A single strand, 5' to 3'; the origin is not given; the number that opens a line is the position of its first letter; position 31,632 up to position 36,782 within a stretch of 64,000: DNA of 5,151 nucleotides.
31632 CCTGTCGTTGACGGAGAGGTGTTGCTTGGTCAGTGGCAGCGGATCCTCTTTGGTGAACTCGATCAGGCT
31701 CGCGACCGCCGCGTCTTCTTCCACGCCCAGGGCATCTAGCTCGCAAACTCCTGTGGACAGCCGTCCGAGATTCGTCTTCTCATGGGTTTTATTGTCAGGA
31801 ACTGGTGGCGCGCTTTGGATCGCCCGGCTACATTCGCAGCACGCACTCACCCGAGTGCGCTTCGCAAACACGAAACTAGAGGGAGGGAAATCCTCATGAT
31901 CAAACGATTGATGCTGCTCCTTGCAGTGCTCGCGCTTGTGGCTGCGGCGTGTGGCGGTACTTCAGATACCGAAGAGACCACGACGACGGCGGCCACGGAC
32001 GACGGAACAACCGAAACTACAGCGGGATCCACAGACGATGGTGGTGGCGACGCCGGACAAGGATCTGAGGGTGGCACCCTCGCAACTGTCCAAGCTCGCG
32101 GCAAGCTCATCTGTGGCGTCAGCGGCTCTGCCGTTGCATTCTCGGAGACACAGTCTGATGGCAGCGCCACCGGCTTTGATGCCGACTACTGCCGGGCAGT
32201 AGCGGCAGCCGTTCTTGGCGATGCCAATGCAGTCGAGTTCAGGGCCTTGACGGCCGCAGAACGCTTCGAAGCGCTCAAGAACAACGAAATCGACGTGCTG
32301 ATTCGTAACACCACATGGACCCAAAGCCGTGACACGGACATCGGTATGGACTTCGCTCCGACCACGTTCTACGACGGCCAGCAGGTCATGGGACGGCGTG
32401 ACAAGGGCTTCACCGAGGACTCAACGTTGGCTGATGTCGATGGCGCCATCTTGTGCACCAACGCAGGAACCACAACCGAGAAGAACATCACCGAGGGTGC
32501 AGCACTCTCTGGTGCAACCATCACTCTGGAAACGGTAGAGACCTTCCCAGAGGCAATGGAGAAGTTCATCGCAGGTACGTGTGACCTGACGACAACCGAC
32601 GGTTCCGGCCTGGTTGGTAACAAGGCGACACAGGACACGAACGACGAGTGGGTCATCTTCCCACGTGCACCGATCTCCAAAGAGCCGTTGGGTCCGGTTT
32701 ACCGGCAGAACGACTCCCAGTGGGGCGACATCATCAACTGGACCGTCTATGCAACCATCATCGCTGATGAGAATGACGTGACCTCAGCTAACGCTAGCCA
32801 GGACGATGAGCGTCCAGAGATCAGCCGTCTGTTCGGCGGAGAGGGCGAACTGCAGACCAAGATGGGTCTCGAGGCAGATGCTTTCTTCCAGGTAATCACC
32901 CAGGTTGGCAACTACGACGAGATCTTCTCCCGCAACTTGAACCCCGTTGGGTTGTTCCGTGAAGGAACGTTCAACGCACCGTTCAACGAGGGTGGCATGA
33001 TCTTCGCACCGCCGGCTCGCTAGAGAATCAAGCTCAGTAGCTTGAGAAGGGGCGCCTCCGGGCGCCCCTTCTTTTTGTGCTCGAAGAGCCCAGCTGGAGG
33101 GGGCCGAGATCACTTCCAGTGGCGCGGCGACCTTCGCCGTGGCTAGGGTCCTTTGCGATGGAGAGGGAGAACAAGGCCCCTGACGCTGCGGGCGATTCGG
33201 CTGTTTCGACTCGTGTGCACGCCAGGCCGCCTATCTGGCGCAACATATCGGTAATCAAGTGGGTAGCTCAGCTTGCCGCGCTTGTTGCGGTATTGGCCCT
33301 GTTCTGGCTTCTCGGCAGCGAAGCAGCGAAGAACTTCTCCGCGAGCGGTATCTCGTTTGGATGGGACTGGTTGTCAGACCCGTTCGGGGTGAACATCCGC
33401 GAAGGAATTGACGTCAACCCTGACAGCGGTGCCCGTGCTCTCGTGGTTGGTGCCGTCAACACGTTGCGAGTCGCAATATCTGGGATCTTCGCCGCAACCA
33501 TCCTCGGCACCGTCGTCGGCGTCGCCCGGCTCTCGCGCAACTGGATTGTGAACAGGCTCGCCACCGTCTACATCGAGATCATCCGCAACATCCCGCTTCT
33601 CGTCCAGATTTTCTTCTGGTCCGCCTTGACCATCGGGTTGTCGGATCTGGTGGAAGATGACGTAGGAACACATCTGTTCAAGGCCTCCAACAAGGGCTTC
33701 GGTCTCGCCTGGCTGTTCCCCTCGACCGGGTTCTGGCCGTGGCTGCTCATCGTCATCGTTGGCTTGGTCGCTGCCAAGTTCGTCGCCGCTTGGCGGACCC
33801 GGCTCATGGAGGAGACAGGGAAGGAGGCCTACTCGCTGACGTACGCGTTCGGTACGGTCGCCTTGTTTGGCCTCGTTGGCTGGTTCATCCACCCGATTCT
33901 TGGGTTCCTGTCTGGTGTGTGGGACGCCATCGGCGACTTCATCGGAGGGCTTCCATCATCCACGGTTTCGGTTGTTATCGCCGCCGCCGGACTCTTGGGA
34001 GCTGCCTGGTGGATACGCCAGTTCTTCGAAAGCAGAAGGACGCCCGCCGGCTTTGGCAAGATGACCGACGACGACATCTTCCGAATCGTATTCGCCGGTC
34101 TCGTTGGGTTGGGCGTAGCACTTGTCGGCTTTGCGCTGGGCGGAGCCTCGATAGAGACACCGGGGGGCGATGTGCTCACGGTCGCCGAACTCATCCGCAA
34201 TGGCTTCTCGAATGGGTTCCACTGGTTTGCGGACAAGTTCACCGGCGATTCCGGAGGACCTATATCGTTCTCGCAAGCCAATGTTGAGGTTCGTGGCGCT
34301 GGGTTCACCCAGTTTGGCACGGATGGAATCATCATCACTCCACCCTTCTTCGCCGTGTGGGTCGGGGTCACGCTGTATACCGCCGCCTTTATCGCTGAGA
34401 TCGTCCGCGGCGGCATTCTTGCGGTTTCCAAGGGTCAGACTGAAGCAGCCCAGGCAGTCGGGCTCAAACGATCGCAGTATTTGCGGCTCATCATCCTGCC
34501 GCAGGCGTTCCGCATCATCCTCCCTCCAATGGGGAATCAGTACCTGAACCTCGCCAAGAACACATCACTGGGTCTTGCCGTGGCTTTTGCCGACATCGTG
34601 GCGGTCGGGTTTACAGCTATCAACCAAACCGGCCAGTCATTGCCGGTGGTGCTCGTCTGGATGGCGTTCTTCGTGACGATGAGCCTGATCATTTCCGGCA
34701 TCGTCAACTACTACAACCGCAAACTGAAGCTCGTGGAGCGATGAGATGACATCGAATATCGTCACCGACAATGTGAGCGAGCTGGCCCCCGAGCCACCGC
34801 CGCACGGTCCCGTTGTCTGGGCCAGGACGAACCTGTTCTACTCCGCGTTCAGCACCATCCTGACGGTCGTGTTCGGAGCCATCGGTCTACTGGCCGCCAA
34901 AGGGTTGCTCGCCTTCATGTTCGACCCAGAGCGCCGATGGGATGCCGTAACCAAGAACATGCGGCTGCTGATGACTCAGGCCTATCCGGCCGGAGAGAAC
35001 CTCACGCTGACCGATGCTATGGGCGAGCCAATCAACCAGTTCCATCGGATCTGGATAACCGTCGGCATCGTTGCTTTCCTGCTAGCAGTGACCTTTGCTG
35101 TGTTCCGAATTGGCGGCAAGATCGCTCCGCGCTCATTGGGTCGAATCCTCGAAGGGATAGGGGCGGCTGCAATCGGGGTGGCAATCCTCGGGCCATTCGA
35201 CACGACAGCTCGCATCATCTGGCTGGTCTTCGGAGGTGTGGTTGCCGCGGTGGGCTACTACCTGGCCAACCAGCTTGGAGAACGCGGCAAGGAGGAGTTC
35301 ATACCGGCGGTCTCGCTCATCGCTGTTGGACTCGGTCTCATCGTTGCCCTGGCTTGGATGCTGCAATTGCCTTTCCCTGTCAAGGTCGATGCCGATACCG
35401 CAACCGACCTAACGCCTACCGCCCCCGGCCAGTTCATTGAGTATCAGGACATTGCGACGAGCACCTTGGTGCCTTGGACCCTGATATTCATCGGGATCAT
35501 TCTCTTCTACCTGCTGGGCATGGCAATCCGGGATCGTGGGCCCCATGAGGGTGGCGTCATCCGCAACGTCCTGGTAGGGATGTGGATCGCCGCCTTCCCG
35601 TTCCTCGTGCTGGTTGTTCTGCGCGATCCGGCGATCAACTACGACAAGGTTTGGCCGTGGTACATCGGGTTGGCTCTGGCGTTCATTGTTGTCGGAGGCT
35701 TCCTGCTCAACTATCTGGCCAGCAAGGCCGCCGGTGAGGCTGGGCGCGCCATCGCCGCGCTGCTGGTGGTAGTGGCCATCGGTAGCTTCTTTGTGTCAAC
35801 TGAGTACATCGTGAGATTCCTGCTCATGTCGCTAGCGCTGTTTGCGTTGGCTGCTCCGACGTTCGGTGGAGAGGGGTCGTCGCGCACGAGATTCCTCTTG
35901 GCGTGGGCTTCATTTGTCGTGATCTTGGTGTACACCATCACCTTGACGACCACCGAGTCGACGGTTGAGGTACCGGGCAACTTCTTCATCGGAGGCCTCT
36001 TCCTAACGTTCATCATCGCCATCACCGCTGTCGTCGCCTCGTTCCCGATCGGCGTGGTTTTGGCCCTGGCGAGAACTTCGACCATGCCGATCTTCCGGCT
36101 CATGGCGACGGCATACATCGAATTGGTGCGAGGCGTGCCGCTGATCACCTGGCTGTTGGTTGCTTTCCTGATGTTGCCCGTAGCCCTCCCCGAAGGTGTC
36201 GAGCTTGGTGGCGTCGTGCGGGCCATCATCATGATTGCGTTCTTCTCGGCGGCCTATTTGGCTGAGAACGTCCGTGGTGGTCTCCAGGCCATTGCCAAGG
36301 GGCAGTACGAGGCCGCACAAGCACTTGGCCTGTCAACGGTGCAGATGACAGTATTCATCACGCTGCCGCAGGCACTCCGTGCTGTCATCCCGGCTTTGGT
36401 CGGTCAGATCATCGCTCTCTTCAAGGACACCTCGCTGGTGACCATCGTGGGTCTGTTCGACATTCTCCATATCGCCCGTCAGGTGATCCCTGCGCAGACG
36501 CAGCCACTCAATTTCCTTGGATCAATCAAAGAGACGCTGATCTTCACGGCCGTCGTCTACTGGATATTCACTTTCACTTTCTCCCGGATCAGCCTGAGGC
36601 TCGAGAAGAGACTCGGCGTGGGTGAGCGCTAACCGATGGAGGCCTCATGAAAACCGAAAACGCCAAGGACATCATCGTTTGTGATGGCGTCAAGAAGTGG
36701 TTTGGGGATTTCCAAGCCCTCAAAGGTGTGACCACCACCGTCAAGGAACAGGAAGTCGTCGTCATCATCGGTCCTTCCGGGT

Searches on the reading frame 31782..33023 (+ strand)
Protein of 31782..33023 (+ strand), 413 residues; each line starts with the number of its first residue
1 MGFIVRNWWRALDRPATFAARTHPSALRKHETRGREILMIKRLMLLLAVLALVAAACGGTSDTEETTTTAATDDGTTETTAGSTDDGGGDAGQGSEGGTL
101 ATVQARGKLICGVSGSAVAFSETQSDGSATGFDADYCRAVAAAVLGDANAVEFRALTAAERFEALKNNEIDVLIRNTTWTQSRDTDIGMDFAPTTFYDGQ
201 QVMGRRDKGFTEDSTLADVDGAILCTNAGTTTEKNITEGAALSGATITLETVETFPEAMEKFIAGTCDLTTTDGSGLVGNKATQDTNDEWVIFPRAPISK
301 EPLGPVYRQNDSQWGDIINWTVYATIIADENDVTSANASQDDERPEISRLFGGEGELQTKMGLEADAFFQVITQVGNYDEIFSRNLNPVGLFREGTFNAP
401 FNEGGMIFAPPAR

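Call 54: search_protein_families(library=pfam, proteins=[window:31782-33023:+], max_evalue=0.00001)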
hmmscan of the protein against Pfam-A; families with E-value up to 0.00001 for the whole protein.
window:31782-33023:+ (413 aa): 1 family
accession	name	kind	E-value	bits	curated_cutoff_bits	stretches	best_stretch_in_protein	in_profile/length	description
PF00497.25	SBP_bac_3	-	3.6e-14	53.1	26.4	1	109-321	1-112/132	Bacterial extracellular solute-binding proteins, family 3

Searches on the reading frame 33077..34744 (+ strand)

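Call 54: search_protein_families(library=pfam, proteins=[window:33077-34744:+], max_evalue=0.00001)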
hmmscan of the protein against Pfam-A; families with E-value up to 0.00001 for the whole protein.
window:33077-34744:+ (555 aa): 1 family
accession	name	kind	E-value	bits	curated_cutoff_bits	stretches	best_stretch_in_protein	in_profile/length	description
PF00528.27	BPD_transp_1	-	1.3e-13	51.5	26.4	1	424-551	53-183/184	Binding-protein-dependent transport system inner membrane component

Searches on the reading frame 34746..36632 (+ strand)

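Call 54: search_protein_families(library=pfam, proteins=[window:34746-36632:+], max_evalue=0.00001)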
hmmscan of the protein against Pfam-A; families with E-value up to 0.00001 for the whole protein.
window:34746-36632:+ (628 aa): 1 family
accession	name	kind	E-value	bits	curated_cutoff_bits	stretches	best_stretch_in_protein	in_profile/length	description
PF00528.27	BPD_transp_1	-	2.2e-16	60.6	26.4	1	433-623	2-182/184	Binding-protein-dependent transport system inner membrane component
